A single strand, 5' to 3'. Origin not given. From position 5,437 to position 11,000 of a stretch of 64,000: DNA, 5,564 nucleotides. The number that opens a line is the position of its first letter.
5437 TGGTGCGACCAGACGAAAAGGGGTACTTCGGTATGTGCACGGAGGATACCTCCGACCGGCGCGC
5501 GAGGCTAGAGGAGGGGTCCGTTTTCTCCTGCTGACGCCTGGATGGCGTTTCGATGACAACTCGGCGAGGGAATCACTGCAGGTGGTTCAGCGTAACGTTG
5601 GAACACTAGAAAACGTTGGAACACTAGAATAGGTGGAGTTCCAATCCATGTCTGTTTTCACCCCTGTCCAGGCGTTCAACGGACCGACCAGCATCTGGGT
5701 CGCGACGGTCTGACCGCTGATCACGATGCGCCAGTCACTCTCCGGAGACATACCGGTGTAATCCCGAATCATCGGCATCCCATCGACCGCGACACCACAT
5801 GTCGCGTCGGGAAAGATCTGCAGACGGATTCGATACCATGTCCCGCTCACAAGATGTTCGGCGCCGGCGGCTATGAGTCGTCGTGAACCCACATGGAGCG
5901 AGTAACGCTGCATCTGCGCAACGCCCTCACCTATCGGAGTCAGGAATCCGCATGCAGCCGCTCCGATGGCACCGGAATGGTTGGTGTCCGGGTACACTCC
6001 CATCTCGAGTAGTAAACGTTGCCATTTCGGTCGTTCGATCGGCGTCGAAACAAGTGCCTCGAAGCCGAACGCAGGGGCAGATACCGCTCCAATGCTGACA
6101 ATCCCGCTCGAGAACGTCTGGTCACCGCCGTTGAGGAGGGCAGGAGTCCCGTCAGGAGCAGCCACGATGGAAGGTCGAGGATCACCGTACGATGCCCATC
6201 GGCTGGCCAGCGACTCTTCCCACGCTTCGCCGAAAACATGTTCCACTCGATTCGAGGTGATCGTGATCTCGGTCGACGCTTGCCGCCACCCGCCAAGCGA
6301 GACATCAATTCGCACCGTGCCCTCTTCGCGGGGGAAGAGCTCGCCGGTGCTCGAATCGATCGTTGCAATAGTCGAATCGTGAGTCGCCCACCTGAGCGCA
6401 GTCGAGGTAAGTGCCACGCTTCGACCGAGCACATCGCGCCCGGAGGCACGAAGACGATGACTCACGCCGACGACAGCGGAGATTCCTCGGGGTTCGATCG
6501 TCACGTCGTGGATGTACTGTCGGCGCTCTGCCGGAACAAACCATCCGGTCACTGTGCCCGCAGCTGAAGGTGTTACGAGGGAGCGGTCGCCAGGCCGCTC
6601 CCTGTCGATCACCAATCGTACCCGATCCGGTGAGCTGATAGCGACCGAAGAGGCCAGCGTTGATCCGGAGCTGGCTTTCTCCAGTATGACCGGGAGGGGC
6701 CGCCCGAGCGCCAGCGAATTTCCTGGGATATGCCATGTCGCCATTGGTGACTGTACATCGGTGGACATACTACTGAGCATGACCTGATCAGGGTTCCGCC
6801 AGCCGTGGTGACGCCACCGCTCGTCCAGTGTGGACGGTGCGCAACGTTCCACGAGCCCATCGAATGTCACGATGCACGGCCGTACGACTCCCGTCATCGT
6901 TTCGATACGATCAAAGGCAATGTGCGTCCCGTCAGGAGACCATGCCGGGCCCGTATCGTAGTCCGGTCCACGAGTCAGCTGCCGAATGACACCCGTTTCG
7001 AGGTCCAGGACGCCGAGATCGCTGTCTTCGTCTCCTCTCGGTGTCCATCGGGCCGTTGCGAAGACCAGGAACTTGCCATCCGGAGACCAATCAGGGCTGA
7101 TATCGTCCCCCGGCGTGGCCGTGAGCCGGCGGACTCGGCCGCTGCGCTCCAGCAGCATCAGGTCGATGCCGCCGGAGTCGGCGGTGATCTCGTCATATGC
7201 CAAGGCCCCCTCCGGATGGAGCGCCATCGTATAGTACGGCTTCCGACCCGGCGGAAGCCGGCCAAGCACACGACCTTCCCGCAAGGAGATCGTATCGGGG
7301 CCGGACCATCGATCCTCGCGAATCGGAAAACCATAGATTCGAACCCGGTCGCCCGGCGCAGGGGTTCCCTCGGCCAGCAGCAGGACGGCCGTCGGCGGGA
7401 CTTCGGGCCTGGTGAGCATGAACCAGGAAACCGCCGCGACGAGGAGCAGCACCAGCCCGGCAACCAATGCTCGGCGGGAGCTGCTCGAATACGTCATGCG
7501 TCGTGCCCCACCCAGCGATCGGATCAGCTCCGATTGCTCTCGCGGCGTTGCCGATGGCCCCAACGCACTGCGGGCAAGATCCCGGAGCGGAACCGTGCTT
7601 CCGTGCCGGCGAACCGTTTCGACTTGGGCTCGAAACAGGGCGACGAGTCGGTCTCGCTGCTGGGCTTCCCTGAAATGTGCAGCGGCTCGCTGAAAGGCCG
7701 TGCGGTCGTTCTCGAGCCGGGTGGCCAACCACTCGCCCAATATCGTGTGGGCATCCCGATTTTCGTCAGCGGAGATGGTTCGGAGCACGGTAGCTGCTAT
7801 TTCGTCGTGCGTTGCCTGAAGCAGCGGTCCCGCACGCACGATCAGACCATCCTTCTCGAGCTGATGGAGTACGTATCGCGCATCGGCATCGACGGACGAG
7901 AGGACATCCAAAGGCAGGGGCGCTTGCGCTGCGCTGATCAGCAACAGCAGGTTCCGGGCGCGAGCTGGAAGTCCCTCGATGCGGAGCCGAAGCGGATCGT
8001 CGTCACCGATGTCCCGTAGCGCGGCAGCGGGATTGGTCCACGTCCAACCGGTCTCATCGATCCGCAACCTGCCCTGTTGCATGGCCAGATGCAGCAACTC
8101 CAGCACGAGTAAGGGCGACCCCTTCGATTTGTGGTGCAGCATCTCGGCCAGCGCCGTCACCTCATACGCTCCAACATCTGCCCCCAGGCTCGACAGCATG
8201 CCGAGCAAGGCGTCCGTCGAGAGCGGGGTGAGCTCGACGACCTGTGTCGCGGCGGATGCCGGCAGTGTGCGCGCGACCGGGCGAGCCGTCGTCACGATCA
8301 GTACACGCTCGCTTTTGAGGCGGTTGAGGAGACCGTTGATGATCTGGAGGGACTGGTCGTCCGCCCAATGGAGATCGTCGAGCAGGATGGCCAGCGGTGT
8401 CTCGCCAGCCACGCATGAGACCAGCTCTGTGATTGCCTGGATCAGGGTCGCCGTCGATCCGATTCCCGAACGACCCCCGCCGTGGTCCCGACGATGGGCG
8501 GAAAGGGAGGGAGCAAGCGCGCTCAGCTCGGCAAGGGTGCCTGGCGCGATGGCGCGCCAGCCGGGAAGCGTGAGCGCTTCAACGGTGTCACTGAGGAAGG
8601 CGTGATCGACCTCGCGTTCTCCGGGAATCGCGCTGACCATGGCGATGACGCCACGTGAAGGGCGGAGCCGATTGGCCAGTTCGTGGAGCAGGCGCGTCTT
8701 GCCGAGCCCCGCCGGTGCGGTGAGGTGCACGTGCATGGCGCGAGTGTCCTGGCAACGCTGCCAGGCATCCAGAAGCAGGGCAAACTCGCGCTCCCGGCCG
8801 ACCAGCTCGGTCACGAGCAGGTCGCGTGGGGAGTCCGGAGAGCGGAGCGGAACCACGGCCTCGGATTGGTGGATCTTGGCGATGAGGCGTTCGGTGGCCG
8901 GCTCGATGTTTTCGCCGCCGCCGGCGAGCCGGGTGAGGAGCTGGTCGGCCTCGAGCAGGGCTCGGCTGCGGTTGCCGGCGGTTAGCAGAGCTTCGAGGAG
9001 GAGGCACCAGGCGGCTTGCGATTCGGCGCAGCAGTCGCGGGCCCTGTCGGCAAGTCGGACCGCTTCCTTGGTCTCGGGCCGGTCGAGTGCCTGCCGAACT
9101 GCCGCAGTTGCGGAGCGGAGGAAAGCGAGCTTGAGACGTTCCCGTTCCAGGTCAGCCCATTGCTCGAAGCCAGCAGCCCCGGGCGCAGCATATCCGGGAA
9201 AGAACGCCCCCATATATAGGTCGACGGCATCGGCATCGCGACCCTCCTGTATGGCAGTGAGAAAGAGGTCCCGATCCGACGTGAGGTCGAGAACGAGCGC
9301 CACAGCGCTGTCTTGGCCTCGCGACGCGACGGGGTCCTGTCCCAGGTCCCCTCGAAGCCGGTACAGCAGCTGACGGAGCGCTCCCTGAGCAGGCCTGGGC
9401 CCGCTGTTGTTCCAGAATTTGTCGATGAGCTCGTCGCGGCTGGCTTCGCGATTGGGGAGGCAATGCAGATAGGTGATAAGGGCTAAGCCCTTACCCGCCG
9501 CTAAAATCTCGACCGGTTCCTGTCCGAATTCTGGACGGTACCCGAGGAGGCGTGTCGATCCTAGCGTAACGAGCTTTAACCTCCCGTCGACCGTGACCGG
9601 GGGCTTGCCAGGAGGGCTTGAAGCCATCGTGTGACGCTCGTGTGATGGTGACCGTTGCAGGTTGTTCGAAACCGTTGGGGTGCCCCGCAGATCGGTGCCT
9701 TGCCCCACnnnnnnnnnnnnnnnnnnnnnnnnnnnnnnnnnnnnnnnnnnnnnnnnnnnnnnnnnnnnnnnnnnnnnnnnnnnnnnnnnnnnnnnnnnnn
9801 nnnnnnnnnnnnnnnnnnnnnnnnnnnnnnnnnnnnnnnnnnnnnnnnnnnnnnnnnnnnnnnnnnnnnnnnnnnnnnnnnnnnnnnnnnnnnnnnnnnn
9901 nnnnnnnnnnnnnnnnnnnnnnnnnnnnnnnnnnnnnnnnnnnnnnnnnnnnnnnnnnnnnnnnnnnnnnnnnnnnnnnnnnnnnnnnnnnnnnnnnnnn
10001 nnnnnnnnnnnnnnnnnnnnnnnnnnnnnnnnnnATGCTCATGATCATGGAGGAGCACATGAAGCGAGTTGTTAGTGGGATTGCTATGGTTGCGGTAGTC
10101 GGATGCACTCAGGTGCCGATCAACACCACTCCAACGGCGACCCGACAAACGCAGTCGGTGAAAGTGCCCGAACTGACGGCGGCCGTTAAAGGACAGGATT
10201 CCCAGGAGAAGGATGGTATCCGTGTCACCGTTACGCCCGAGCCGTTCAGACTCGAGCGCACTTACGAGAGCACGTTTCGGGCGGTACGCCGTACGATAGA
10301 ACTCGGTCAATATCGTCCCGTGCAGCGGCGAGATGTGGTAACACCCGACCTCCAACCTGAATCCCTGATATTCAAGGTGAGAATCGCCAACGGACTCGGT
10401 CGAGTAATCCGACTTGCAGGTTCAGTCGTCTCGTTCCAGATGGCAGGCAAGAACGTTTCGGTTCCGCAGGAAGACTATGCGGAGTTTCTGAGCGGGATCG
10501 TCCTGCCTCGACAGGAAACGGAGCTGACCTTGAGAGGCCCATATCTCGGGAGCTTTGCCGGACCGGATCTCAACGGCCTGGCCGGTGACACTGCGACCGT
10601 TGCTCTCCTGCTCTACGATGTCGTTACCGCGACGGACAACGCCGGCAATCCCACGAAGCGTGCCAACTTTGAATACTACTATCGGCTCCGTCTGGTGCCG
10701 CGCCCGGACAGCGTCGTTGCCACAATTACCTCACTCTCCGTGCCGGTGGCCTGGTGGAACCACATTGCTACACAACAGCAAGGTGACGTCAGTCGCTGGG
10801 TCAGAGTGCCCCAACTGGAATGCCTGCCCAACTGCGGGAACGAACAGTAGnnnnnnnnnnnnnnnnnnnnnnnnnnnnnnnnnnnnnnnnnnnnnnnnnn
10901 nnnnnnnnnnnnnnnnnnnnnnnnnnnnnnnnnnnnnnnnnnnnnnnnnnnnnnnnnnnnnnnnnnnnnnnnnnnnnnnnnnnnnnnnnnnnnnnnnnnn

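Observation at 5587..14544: Lower-GC islet: STAND regulator transcribed divergently from a lipoprotein / Zn-ribbon-RDD / lipase-vWA operon (candidate uncharacterised envelope system)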

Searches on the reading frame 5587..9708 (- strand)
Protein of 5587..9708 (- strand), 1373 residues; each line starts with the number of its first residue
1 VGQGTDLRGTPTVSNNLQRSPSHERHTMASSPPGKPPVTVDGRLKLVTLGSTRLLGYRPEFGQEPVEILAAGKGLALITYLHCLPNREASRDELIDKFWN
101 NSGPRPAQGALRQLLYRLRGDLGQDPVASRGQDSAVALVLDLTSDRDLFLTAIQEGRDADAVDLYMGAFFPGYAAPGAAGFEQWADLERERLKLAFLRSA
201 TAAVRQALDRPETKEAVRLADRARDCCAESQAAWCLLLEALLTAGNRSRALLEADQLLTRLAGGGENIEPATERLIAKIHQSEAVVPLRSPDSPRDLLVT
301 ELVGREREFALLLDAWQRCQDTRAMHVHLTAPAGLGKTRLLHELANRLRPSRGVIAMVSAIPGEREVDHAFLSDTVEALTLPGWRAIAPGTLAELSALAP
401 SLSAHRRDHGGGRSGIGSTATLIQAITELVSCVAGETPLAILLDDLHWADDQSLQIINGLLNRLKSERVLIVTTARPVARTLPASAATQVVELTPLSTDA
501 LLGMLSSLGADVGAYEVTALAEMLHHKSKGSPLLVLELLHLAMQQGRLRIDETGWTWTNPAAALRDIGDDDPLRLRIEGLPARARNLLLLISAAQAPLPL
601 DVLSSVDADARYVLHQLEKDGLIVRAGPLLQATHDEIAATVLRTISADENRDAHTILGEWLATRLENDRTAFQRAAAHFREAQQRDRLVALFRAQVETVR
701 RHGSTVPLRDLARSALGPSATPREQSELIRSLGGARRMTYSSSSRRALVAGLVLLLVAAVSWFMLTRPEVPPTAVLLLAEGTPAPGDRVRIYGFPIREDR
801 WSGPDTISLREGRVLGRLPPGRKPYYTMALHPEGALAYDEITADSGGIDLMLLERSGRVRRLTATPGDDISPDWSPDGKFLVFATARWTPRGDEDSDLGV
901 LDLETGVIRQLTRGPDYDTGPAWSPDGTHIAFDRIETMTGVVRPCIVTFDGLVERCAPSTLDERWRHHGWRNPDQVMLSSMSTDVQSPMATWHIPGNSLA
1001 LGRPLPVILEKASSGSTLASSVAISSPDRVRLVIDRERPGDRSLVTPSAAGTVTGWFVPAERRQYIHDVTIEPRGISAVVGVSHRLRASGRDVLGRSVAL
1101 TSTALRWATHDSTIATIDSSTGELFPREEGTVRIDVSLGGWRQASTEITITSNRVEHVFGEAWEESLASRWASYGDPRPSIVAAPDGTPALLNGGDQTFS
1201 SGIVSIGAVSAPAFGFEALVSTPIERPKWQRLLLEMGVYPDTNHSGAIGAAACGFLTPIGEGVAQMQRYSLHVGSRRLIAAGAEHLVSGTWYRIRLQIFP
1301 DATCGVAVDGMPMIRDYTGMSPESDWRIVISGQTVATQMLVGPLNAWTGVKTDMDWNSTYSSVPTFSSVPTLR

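Call 7: search_protein_families(library=pfam, proteins=[window:5587-9708:-], max_evalue=0.01)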
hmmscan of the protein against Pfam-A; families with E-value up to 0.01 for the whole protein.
window:5587-9708:- (1373 aa): 5 families
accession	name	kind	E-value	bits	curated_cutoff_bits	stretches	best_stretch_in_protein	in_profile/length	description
PF13191.12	AAA_16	-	1.1e-20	75.2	32.6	1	301-472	1-167/167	AAA ATPase domain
PF07676.18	PD40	-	2.6e-14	53.2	20.9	2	859-884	1-26/38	WD40-like Beta Propeller Repeat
PF03704.23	BTAD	-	9.3e-05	23.3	22.1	1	160-279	31-145/146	Bacterial transcriptional activator domain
PF13401.12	AAA_22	-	0.00095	19.9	27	1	324-462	5-109/130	AAA domain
PF00486.34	Trans_reg_C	-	0.0046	17.4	26.2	0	72-126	8-61/77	Transcriptional regulatory protein, C terminal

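Call 8: search_protein_families(library=ncbifam, proteins=[window:5587-9708:-], max_evalue=0.01)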
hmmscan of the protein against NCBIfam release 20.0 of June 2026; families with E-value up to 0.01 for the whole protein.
window:5587-9708:- (1373 aa): 4 families
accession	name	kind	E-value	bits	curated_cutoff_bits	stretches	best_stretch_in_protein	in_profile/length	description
TIGR03903.1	TOMM_kin_cyc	equivalog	1.2e-15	56.5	705.75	1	283-544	467-739/1267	TOMM system kinase/cyclase fusion protein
TIGR02800.1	propeller_TolB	equivalog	4.4e-13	48.9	343.15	1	855-932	223-295/418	Tol-Pal system beta propeller repeat protein TolB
NF002183.0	PRK01029.1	equivalog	9.5e-06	24.9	405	1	861-935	321-390/429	Tol-Pal system protein TolB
NF053518.1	DipepPtdsDpp5Prph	equivalog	8.3e-05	21.3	900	1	873-935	201-267/655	dipeptidyl-peptidase Dpp5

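Call 69: search_protein_families(library=padloc, proteins=[window:5590-9627:-], max_evalue=0.01)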
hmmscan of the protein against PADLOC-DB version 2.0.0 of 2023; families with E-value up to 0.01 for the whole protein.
window:5590-9627:- (1346 aa): 0 families

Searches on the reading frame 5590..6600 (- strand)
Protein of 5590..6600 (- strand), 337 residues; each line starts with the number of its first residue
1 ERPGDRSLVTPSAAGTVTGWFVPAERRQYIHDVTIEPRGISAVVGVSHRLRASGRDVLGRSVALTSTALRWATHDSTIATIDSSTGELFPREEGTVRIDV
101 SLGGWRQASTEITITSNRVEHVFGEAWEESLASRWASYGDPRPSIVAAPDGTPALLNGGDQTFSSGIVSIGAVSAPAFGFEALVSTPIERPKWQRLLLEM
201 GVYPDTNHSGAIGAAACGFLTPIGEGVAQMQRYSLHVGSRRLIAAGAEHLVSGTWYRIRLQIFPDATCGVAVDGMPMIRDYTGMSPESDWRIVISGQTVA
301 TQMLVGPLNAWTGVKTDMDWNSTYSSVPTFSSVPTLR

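Call 49: search_protein_families(library=pfam, proteins=[window:5590-6600:-], max_evalue=1)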
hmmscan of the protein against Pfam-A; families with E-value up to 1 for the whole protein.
window:5590-6600:- (337 aa): 1 family
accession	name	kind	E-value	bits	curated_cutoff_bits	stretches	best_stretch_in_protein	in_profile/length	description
PF02368.24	Big_2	-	0.047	14.1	22.8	1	33-100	5-66/79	Bacterial Ig-like domain (group 2)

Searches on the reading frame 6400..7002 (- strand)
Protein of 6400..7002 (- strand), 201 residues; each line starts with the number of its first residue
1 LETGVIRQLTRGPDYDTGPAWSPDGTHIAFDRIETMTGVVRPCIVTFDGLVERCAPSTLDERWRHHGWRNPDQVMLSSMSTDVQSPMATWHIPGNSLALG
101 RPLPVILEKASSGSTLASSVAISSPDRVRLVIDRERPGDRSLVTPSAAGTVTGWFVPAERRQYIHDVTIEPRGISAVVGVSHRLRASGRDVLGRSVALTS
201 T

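Call 49: search_protein_families(library=pfam, proteins=[window:6400-7002:-], max_evalue=1)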
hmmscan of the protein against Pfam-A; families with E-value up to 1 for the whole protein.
window:6400-7002:- (201 aa): 1 family
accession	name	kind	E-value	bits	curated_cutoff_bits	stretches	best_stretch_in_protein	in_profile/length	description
PF07676.18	PD40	-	1.4e-06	28.5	20.9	1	7-30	2-25/38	WD40-like Beta Propeller Repeat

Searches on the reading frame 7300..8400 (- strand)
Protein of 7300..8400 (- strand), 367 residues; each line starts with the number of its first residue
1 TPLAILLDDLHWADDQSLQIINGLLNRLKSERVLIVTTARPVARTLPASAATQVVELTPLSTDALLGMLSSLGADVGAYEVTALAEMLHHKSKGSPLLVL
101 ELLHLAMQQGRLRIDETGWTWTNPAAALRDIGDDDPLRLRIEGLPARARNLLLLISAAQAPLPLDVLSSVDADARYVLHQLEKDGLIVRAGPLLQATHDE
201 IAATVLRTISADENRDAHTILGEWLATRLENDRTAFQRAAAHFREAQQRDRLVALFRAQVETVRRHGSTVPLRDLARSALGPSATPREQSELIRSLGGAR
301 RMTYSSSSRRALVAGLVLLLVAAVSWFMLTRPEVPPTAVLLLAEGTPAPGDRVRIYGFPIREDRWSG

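Call 49: search_protein_families(library=pfam, proteins=[window:7300-8400:-], max_evalue=1)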
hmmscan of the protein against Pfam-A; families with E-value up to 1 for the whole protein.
window:7300-8400:- (367 aa): 1 family
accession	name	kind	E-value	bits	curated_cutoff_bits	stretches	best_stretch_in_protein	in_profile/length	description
PF13191.12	AAA_16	-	2.5e-05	25.3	32.6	1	2-36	133-167/167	AAA ATPase domain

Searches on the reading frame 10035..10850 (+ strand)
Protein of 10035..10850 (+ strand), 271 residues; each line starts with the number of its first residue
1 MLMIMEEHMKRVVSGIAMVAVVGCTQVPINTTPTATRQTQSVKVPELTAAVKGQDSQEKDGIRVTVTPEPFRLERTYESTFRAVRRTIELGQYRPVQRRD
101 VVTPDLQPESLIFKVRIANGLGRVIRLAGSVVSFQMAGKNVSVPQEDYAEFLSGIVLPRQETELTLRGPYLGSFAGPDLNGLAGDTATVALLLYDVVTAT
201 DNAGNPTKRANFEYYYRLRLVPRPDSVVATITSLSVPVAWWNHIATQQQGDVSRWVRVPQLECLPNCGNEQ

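Call 7: search_protein_families(library=pfam, proteins=[window:10035-10850:+], max_evalue=0.01)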
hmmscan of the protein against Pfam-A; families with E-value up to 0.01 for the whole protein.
window:10035-10850:+ (271 aa): 0 families

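Call 8: search_protein_families(library=ncbifam, proteins=[window:10035-10850:+], max_evalue=0.01)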
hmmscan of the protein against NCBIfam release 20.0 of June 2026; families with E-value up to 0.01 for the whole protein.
window:10035-10850:+ (271 aa): 0 families

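Call 49: search_protein_families(library=pfam, proteins=[window:10059-10850:+], max_evalue=1)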
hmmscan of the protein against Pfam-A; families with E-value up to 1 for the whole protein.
window:10059-10850:+ (263 aa): 0 families

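Call 69: search_protein_families(library=padloc, proteins=[window:10059-10850:+], max_evalue=0.01)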
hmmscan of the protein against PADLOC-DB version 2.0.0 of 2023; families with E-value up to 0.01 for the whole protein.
window:10059-10850:+ (263 aa): 0 families

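Call 78: find_homologous_proteins(query=window:10059-10850:+, max_evalue=0.01)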
Query window:10059-10850:+ (263 aa): 11 proteins with E <= 0.01 among 1667 candidates.
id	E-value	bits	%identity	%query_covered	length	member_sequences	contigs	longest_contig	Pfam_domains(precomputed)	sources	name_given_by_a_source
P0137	3.1e-170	582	100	100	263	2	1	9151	-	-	-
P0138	1.8e-149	514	88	100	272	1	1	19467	-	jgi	-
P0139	1.0e-84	302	56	98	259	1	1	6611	-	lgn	-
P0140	3.0e-84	300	55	97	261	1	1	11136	-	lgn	-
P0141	4.1e-81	290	57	89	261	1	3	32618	-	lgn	-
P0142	1.7e-62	229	45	96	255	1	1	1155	-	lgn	-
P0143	6.3e-58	214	44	96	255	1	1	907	-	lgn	-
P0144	4.6e-44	169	40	90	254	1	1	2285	-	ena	-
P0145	3.1e-41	159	37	96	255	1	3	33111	-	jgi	jgi:hypothetical protein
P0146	4.9e-21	93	33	79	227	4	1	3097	-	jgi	jgi:hypothetical protein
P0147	2.1e-13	68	31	78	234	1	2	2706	-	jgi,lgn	-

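Call 79: find_encoding_contigs(protein=P0138, flank=10000, max_places=1)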
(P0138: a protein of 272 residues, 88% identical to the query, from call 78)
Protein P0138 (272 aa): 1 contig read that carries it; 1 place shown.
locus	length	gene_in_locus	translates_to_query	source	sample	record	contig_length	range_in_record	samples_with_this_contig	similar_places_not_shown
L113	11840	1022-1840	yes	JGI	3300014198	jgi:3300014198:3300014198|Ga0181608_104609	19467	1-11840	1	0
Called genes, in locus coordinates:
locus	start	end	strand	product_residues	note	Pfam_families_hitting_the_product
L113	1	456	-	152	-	?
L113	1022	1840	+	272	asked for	-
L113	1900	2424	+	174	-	PF24460:DUF7575 (weak), PF06271:RDD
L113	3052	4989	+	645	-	PF05057:DUF676 (faint), PF07819:PGAP1, PF21959:DUF6923 (faint), PF14339:DUF4394 (faint)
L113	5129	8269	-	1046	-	PF04313:HSDR_N, PF04851:ResIII, PF18766:SWI2_SNF2, PF00270:DEAD (weak), PF22679:T1R_D3-like, PF11867:T1RH-like_C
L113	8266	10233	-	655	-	PF04326:SLFN_AlbA_2, PF13749:HATPase_c_4, PF21247:Fic-like_C (weak)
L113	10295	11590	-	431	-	PF01420:Methylase_S (weak)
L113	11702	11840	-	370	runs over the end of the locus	PF13310:Virulence_RhuM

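Call 80: find_encoding_contigs(protein=P0141, flank=10000, max_places=1)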
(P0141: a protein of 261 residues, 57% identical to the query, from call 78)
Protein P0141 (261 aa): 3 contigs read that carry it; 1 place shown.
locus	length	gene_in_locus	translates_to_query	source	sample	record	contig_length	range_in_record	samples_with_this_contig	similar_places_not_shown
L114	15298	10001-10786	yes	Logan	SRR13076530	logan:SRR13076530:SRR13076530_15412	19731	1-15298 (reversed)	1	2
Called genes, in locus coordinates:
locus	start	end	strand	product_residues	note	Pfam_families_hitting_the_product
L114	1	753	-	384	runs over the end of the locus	PF00990:GGDEF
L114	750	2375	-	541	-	PF00890:FAD_binding_2 (faint), PF01266:DAO (faint), PF01946:Thi4, PF13450:NAD_binding_8 (faint), PF21162:ETFQO_UQ-bd, PF05187:Fer4_ETF_QO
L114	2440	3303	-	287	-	PF02749:QRPTase_N, PF01729:QRPTase_C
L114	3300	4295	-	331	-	PF02445:NadA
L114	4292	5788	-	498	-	PF00890:FAD_binding_2, PF01266:DAO, PF07992:Pyr_redox_2 (faint), PF02910:Succ_DH_flav_C (weak)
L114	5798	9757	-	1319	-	PF13191:AAA_16, PF07676:PD40 (faint), PF26549:Tricorn_N (weak)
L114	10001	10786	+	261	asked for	-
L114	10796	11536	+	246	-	-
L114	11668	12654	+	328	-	-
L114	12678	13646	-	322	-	PF01012:ETF, PF00766:ETF_alpha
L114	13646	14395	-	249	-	PF01012:ETF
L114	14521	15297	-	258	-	?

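Call 81: find_encoding_contigs(protein=P0145, flank=10000, max_places=1)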
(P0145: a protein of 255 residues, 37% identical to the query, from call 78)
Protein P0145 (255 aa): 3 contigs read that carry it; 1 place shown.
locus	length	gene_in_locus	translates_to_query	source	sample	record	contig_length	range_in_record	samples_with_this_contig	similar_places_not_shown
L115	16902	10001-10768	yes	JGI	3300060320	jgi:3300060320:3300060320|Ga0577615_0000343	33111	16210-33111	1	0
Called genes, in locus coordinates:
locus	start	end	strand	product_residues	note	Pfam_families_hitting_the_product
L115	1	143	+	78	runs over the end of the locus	-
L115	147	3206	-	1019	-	PF01935:DUF87 (weak), PF10412:TrwB_AAD_bind (weak)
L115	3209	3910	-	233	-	-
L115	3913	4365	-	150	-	-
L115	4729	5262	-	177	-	-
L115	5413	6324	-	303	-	PF01326:PPDK_N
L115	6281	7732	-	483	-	PF00391:PEP-utilizers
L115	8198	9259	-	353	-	PF00195:Chal_sti_synt_N, PF08392:FAE1_CUT1_RppA, PF08545:ACP_syn_III, PF02797:Chal_sti_synt_C, PF08541:ACP_syn_III_C (weak)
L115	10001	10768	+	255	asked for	-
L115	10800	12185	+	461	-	PF13360:PQQ_2, PF13570:Beta-prop_ACSF4, PF25292:Beta-prop_CGLA (faint), PF13570:Beta-prop_ACSF4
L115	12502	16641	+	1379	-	PF03160:Calx-beta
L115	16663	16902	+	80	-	?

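Call 99: search_protein_families(library=pfam, proteins=[L113:3052-4989:+, L114:10796-11536:+, L114:11668-12654:+], max_evalue=0.001)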
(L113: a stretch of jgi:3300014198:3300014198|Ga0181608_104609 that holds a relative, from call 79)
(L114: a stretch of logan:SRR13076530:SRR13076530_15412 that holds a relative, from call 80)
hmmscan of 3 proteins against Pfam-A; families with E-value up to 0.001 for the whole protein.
L113:3052-4989:+ (645 aa): 7 families
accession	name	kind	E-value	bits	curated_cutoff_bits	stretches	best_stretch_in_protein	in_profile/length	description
PF21959.2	DUF6923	-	8.9e-09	35.9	27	1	546-640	91-179/234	Repeat of unknown function (DUF6923)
PF07819.20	PGAP1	-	6.1e-08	33.1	24.3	1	240-284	94-135/233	PGAP1-like alpha/beta domain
PF14339.12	DUF4394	-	3.6e-07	30.2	29.6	0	547-594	180-229/230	Domain of unknown function (DUF4394)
PF05057.20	DUF676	-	9.6e-06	25.7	20.3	1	241-285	82-132/217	Putative serine esterase (DUF676)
PF12697.13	Abhydrolase_6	-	0.00022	22.4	26.3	1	129-313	1-122/217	Alpha/beta hydrolase family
PF01764.32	Lipase_3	-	0.00028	21.3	22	1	214-281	40-107/140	Lipase (class 3)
PF00975.26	Thioesterase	-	0.00031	21.5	26.4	1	183-285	14-113/226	Thioesterase domain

L114:10796-11536:+ (246 aa): 0 families

L114:11668-12654:+ (328 aa): 0 families
